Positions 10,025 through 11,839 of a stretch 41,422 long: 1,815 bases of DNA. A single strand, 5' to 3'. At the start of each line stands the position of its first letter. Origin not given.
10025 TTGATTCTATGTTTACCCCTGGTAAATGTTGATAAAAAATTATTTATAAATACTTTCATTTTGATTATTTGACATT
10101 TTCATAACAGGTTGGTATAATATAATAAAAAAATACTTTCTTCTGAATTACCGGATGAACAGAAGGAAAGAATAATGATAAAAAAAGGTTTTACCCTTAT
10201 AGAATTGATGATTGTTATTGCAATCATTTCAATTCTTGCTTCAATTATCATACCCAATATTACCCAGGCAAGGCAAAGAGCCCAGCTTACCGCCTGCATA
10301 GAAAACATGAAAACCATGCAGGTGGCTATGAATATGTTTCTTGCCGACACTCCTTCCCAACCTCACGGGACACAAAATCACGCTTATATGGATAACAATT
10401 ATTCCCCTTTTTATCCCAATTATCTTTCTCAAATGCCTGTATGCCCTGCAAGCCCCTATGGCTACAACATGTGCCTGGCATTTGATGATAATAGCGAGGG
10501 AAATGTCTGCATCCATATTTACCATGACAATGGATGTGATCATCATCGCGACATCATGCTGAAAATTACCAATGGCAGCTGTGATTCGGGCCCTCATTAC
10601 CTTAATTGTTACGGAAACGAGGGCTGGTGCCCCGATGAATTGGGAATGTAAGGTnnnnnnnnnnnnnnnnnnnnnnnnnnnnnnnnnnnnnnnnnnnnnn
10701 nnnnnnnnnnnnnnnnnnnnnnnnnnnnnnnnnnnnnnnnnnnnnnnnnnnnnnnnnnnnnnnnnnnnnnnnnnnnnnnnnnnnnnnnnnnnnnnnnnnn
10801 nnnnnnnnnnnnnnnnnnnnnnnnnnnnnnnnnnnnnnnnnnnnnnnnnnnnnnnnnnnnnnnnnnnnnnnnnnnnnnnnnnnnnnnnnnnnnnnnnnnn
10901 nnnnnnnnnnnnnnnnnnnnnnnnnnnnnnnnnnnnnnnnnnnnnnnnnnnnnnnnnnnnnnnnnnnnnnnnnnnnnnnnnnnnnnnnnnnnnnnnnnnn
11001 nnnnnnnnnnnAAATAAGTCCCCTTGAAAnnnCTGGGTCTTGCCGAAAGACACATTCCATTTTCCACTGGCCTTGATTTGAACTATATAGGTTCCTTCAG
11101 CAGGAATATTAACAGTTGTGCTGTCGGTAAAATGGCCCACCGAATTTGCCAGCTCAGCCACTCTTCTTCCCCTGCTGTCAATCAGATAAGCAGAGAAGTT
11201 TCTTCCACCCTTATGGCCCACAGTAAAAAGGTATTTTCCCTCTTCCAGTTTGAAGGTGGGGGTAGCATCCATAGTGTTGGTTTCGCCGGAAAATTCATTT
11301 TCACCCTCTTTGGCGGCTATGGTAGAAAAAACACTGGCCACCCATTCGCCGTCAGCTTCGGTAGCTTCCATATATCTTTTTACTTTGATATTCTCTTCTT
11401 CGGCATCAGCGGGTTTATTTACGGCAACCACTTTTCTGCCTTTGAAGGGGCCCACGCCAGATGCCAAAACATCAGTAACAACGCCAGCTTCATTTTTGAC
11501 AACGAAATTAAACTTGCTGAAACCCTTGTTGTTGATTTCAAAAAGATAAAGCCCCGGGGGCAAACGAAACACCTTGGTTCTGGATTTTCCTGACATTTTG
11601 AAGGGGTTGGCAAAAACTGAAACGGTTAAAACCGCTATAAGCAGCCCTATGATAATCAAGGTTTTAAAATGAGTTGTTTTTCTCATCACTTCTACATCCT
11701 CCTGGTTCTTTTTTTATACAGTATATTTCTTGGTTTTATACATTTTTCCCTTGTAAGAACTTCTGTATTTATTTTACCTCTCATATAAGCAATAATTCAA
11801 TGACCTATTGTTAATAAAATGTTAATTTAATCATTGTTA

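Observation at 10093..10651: Orphan Cys/His-rich type IV pilin-like gene behind a near-perfect sigma70 promoter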

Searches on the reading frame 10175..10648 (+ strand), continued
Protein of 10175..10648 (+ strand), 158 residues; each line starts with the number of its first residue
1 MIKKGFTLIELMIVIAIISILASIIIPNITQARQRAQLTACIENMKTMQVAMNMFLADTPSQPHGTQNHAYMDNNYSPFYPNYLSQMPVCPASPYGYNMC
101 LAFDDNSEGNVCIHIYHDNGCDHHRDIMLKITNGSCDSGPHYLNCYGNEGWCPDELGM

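Call 54: search_protein_families(library=ncbifam, proteins=[L005:8751-11429:+, L005:12146-13447:+, L005:13467-14399:+, L005:14435-14875:+, L009:5018-5443:+], max_evalue=0.1)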
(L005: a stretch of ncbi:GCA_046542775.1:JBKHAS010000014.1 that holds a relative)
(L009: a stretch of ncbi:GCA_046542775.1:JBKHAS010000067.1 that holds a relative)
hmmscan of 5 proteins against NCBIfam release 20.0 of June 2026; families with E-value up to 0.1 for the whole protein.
L005:8751-11429:+ (893 aa): 0 families

L005:12146-13447:+ (434 aa): 0 families

L005:13467-14399:+ (311 aa): 12 families
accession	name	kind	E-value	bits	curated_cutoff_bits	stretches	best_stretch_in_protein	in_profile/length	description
NF041515.1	GspC_delta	equivalog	7.6e-37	127.7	150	1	11-307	6-307/311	type II secretion system protein GspC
TIGR01713.1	typeII_sec_gspC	equivalog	1.5e-21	77.2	101.6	1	12-310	3-259/259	type II secretion system protein GspC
NF041616.1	T2SS_C_SYNERG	exception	3.5e-14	52.8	200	1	93-304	80-289/296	type II secretion system protein GspC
NF041199.1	trx7_PDZ_seleno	equivalog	8.5e-06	24.9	300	1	245-309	206-271/390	Trx7/PDZ domain-containing (seleno)protein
TIGR02037.1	degP_htrA_DO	subfamily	4.7e-05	22.5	416.2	1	242-308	259-325/434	Do family serine endopeptidase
NF047968.1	SerProtHtrA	equivalog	0.00027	20.4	470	1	242-310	289-357/357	serine protease HtrA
NF008189.1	PRK10942.1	equivalog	0.001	17.6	720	1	243-309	314-380/477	serine endoprotease DegP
TIGR00054.1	TIGR00054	equivalog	0.0016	17.4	147.55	1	244-306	204-265/421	RIP metalloprotease RseP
NF008147.1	PRK10898.1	equivalog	0.0042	16.3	408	1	239-308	276-345/352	outer membrane-stress sensor serine endopeptidase DegS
NF007242.0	PRK09681.1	equivalog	0.012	14.6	561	1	217-302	226-310/319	type II secretion system protein GspC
NF007526.1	PRK10139.1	equivalog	0.029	13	756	1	243-305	292-354/456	serine endoprotease DegQ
NF041521.1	HhoA_HhoB_HtrA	equivalog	0.036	13.3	450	1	243-307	264-328/335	HhoA/HhoB/HtrA family serine endopeptidase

L005:14435-14875:+ (147 aa): 15 families
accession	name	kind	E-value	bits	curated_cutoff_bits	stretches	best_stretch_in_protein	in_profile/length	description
TIGR01710.1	typeII_sec_gspG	equivalog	2.1e-45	154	88.85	1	13-141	1-134/134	type II secretion system major pseudopilin GspG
NF007862.0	PRK10574.1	equivalog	1.8e-07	31.4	138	1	11-81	3-73/145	prepilin peptidase-dependent pilin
NF041013.1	T4P_ComGE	equivalog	4.3e-06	26.7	49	1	11-69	2-61/83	competence type IV pilus minor pilin ComGE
TIGR01708.2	typeII_sec_gspH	equivalog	4.6e-06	26.7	80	1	12-53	1-42/169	type II secretion system minor pseudopilin GspH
TIGR02532.1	IV_pilin_GFxxxE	domain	4.8e-06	26.2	16.3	1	12-35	1-24/24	prepilin-type N-terminal cleavage/methylation domain-containing protein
NF040999.1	pilin_ComGC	equivalog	0.00038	20.6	75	1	12-76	1-65/84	competence type IV pilus major pilin ComGC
NF041775.1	typeIV_PilA_Myxo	equivalog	0.00066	19.7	400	1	11-51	9-49/214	type IV pilin protein PilA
NF007800.0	PRK10506.1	equivalog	0.0019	18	158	1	10-55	6-51/163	prepilin peptidase-dependent protein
TIGR02596.1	TIGR02596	subfamily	0.022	14.8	70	1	15-58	1-45/196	Verru_Chthon cassette protein D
TIGR01711.1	gspJ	equivalog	0.027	14.3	64.85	1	13-64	1-53/192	type II secretion system minor pseudopilin GspJ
NF052523.2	TafF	equivalog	0.064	12.4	420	0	32-73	66-105/379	TafF family fimbrial protein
NF040982.1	ComGD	equivalog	0.068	13.6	70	1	12-46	1-35/139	competence type IV pilus minor pilin ComGD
NF038303.1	EPS_HpsB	equivalog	0.083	12.9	150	1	12-51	2-45/211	hormogonium polysaccharide secretion pseudopilin HpsB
NF047828.1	T3SSXpsI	equivalog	0.086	12.9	150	0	12-46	1-35/132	type II secretion system protein XpsI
NF041002.1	pilin_ComGF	equivalog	0.094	12.9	80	0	12-34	1-23/139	competence type IV pilus minor pilin ComGF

L009:5018-5443:+ (142 aa): 14 families
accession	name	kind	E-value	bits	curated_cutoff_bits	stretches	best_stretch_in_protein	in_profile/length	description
NF040999.1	pilin_ComGC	equivalog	1.8e-12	47.3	75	1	9-75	2-68/84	competence type IV pilus major pilin ComGC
TIGR01710.1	typeII_sec_gspG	equivalog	5e-12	46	88.85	1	9-79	1-71/134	type II secretion system major pseudopilin GspG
NF041775.1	typeIV_PilA_Myxo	equivalog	2.1e-09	37.7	400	1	7-69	9-71/214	type IV pilin protein PilA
NF007862.0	PRK10574.1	equivalog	4.8e-09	36.5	138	1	8-68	4-64/145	prepilin peptidase-dependent pilin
NF041013.1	T4P_ComGE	equivalog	7.8e-08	32.3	49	1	9-72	4-72/83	competence type IV pilus minor pilin ComGE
TIGR02532.1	IV_pilin_GFxxxE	domain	3.9e-07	29.6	16.3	1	9-30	2-23/24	prepilin-type N-terminal cleavage/methylation domain-containing protein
TIGR01708.2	typeII_sec_gspH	equivalog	1.2e-05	25.4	80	1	8-40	1-33/169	type II secretion system minor pseudopilin GspH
TIGR02596.1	TIGR02596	subfamily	0.00097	19.3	70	1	11-38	1-28/196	Verru_Chthon cassette protein D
NF007800.0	PRK10506.1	equivalog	0.0021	17.9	158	1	5-65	5-58/163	prepilin peptidase-dependent protein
NF040982.1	ComGD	equivalog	0.0045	17.4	70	1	9-50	2-43/139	competence type IV pilus minor pilin ComGD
TIGR02900.1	spore_V_B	equivalog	0.0049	15.7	372.3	1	8-51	273-316/488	stage V sporulation protein B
NF041002.1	pilin_ComGF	equivalog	0.017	15.4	80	1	9-45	2-38/139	competence type IV pilus minor pilin ComGF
TIGR01711.1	gspJ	equivalog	0.034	13.9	64.85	1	9-27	1-19/192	type II secretion system minor pseudopilin GspJ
NF045876.1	RnfG_DVU2794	exception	0.042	13.3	205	1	13-73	4-62/190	RnfABCDGE type electron transport complex subunit G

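Call 62: search_protein_representatives(alignment_id=A2)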
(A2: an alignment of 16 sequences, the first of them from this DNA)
Query: 16 sequences, 128 profile positions. Proteins with E-value up to 0.001 (for the whole library): 1479; up to 1e-10: 158; up to 1e-30: 18. The best 150 are listed.
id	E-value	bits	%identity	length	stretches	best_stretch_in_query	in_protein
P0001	6.1e-40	152.5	-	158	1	1-125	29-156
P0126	2.9e-39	150.3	-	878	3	2-86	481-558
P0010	3.9e-37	143.5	-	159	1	1-125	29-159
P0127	5.2e-37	143.1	-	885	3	3-75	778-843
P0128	5.4e-37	143.0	-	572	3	3-72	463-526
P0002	3.0e-36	140.6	-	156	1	1-125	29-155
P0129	1.5e-35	138.3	-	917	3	2-81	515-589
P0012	2.2e-35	137.8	-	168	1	1-125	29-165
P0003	2.8e-35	137.5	-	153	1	1-123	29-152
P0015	8.6e-35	135.9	-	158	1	1-125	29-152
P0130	5.8e-34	133.2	-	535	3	2-86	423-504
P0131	7.5e-34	132.8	-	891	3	3-87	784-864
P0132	1.1e-33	132.3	-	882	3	2-96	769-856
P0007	2.0e-33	131.5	-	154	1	1-125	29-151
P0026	3.9e-33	130.5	-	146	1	1-124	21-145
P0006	6.3e-33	129.9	-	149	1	1-125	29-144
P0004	4.1e-31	124.0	-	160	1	1-123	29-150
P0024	6.2e-31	123.4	-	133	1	1-125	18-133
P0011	2.7e-30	121.4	-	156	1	1-125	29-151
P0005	5.5e-30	120.3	-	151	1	1-125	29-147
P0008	6.7e-30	120.1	-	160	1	1-125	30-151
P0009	2.8e-29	118.1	-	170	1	1-124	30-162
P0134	9.8e-29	116.3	-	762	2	3-94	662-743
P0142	4.0e-25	104.6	-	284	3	4-86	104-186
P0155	5.0e-21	91.4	-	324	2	3-95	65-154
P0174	1.5e-18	83.4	-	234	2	5-95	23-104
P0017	8.4e-16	74.5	-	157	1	1-97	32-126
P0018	1.9e-12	63.6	-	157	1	1-72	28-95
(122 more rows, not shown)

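Call 64: search_protein_families(library=pfam, proteins=[P0126, P0127, P0134, P0142, P0155, P0174], max_evalue=0.1)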
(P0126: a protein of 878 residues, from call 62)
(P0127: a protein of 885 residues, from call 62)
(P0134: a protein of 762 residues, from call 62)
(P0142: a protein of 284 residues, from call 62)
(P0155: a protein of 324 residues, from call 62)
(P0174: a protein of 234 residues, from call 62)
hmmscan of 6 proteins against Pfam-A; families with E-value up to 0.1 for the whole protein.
P0126 (878 aa): 3 families
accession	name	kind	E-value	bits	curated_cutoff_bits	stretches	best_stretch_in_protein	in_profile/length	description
PF11832.13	DUF3352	-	1.4e-11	44.2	26.8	1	222-464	118-363/536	Protein of unknown function (DUF3352)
PF08334.16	T2SSG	-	7.9e-05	23.1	21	0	775-814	4-42/108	Type II secretion system (T2SS), protein G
PF18682.6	PilA4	-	0.052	14.4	26.8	0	783-811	3-31/83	Pilin A4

P0127 (885 aa): 2 families
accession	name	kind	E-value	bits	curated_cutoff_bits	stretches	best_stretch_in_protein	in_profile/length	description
PF08334.16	T2SSG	-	6.7e-07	29.8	21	1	779-864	5-83/108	Type II secretion system (T2SS), protein G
PF07596.16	SBP_bac_10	-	1.7e-05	25.5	23.3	0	523-549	12-37/268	Protein of unknown function (DUF1559)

P0134 (762 aa): 1 family
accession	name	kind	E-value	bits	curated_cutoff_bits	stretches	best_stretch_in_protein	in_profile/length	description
PF08334.16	T2SSG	-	0.0056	17.2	21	0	375-436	6-61/108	Type II secretion system (T2SS), protein G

P0142 (284 aa): 2 families
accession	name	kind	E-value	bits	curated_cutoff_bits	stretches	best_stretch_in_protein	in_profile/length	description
PF08334.16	T2SSG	-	0.0025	18.3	21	0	105-132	6-33/108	Type II secretion system (T2SS), protein G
PF25531.1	GYF_ATXR3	-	0.053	14.3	27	0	129-156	6-30/48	Histone-lysine N-methyltransferase ATXR3, GYF domain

P0155 (324 aa): 6 families
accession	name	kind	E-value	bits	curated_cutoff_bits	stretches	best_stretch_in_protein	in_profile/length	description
PF08334.16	T2SSG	-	5.7e-06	26.8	21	1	213-297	11-99/108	Type II secretion system (T2SS), protein G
PF13240.11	Zn_Ribbon_1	-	0.00015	21.9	25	1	5-25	1-21/23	zinc-ribbon domain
PF12773.13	DZR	-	0.00016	22.2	27.3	1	3-34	12-41/45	Double zinc ribbon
PF20303.3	YLATT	-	0.014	15.6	26.7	0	25-51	28-54/107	YEATS-Like-Associating Three TM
PF20538.3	DUF6753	-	0.018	15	27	1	33-110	108-182/217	Family of unknown function (DUF6753)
PF21342.2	SoxA-TsdA_cyt-c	-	0.09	13.2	27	0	134-167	8-42/88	SoxA/TsdA, cytochrome c domain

P0174 (234 aa): 3 families
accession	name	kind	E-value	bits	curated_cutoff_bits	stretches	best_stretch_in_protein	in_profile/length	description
PF16732.10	ComP_DUS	-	0.00019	22.7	27.3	1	142-206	14-70/87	Type IV minor pilin ComP, DNA uptake sequence receptor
PF06912.16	DUF1275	-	0.061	13.6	25.4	0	6-49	102-149/193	Protein of unknown function (DUF1275)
PF08995.15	NIP_1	-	0.077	13.8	25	0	1-43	1-43/82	Necrosis inducing protein-1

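Call 98: find_encoding_contigs(protein=P0058, flank=10000, max_places=2)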
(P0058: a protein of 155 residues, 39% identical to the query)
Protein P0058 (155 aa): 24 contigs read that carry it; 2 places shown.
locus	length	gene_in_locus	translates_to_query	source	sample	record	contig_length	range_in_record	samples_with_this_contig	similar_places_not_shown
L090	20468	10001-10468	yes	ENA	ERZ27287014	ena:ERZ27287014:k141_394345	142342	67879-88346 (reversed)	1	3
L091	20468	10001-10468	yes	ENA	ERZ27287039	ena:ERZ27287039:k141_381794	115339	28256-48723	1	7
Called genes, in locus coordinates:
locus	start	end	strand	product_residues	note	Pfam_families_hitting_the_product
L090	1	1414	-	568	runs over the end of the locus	-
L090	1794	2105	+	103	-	PF00462:Glutaredoxin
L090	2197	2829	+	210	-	PF14681:UPRTase, PF00156:Pribosyltran (weak)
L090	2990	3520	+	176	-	PF18933:PsbP_2 (weak)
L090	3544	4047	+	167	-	-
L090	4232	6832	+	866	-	PF02861:Clp_N, PF13191:AAA_16 (weak), PF00004:AAA, PF17871:AAA_lid_9, PF00004:AAA, PF07724:AAA_2, PF07728:AAA_5, PF10431:ClpB_D2-small, +6 more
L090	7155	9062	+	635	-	-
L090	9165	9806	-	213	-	PF00265:TK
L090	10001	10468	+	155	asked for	PF07963:N_methyl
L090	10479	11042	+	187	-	PF00186:DHFR_1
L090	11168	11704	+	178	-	PF02620:YceD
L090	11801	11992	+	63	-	PF01783:Ribosomal_L32p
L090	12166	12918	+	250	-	PF23441:SDR (weak), PF00106:adh_short, PF08659:KR, PF13561:adh_short_C2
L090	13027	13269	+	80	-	PF00550:PP-binding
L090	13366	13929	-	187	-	PF18933:PsbP_2 (weak)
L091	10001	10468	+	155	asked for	PF07963:N_methyl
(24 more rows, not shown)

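Call 99: find_encoding_contigs(protein=P0033, flank=10000, max_places=2)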
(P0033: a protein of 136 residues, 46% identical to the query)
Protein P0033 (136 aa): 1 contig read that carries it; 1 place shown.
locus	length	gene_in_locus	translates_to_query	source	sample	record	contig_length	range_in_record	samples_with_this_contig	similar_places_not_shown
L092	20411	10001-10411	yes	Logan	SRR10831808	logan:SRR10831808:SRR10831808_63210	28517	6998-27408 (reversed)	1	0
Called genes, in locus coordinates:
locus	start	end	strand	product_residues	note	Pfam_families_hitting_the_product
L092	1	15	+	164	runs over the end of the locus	-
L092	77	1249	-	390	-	PF07690:MFS_1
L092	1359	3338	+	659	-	PF03169:OPT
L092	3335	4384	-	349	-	PF00072:Response_reg, PF13581:HATPase_c_2, PF02518:HATPase_c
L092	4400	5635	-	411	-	PF07549:Sec_GG, PF02355:SecD_SecF_C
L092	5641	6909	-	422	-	PF21760:SecD_1st, PF22599:SecDF_P1_head, PF02355:SecD_SecF_C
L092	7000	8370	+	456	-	-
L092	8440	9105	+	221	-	PF08305:NPCBM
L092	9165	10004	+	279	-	PF13855:LRR_8 (weak), PF23598:LRR_14, PF13855:LRR_8, PF12799:LRR_4, PF13855:LRR_8 (weak), PF23598:LRR_14, PF23211:LRR_LRWD1, PF13855:LRR_8, +4 more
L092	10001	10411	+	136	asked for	PF07963:N_methyl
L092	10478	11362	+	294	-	PF02749:QRPTase_N, PF01729:QRPTase_C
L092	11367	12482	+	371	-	PF03193:RsgA_GTPase, PF00005:ABC_tran (weak), PF01926:MMR_HSR1 (weak)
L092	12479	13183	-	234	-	PF13424:TPR_12 (faint), PF17874:TPR_MalT (faint)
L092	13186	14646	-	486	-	-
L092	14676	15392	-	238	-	-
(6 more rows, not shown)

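Call 101: search_protein_families(library=pfam, alignment_id=A1, max_evalue=1)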
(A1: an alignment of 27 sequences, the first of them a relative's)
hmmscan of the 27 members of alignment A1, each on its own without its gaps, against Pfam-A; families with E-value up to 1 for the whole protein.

A. member 1, P0001 (158 aa): 4 families
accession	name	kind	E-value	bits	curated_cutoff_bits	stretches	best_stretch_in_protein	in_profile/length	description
PF07963.17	N_methyl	-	2.4e-08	33.7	21.2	1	3-25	4-26/27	Prokaryotic N-terminal methylation motif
PF09930.14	DUF2162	-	0.059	13.2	34.4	1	7-51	163-207/223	Predicted transporter (DUF2162)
PF07596.16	SBP_bac_10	-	0.14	12.6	23.3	1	31-76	2-50/268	Protein of unknown function (DUF1559)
PF06398.17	Pex24p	-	0.34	10.3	26.8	1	9-58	67-123/358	Integral peroxisomal membrane peroxin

B. families by the number of members that match (of 27 scanned): 16 families
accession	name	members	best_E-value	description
PF07963.17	N_methyl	26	7.1e-11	Prokaryotic N-terminal methylation motif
PF07596.16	SBP_bac_10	5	0.01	Protein of unknown function (DUF1559)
PF08334.16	T2SSG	4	0.0025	Type II secretion system (T2SS), protein G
PF09930.14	DUF2162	4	0.059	Predicted transporter (DUF2162)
PF14053.11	DUF4248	3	0.023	Domain of unknown function (DUF4248)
PF25686.1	Betaherpes_U91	2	0.012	Betaherpesvirus U91 protein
PF12669.12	FeoB_associated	2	0.029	FeoB-associated Cys-rich membrane protein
PF00193.23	Xlink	1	0.0033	Extracellular link domain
PF15078.11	DUF4545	1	0.0098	Domain of unknown function (DUF4545)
PF20737.2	Glyco_hydro127C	1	0.021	Glycoside hydrolase family 127 C-terminal domain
PF21432.3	56B_RHH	1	0.043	56B-like, Ribbon-helix-helix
PF06638.16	Strabismus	1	0.1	Strabismus protein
PF04819.17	DUF716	1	0.15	Family of unknown function (DUF716)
PF04642.17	DUF601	1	0.2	Protein of unknown function, DUF601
PF11773.13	ComGE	1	0.26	Competence system putative prepilin ComGE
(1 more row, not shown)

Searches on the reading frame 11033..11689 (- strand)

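Call 6: search_protein_families(library=pfam, proteins=[window:11033-11689:-], max_evalue=0.001)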
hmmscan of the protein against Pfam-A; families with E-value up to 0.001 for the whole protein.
window:11033-11689:- (219 aa): 1 family
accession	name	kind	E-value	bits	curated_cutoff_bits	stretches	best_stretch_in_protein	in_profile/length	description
PF18962.6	Por_Secre_tail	-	0.00019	22.1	27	0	164-210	21-67/75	Secretion system C-terminal sorting domain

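Call 54: search_protein_families(library=ncbifam, proteins=[window:11033-11689:-], max_evalue=0.1)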
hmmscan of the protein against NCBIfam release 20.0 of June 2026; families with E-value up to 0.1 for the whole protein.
window:11033-11689:- (219 aa): 2 families
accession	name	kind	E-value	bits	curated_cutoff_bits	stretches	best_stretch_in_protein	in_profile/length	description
TIGR04183.1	Por_Secre_tail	domain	7.2e-07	29.1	23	1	157-210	13-63/72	T9SS type A sorting domain-containing protein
NF041757.1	EfeO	equivalog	0.016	14.3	270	1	145-206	32-92/359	iron uptake system protein EfeO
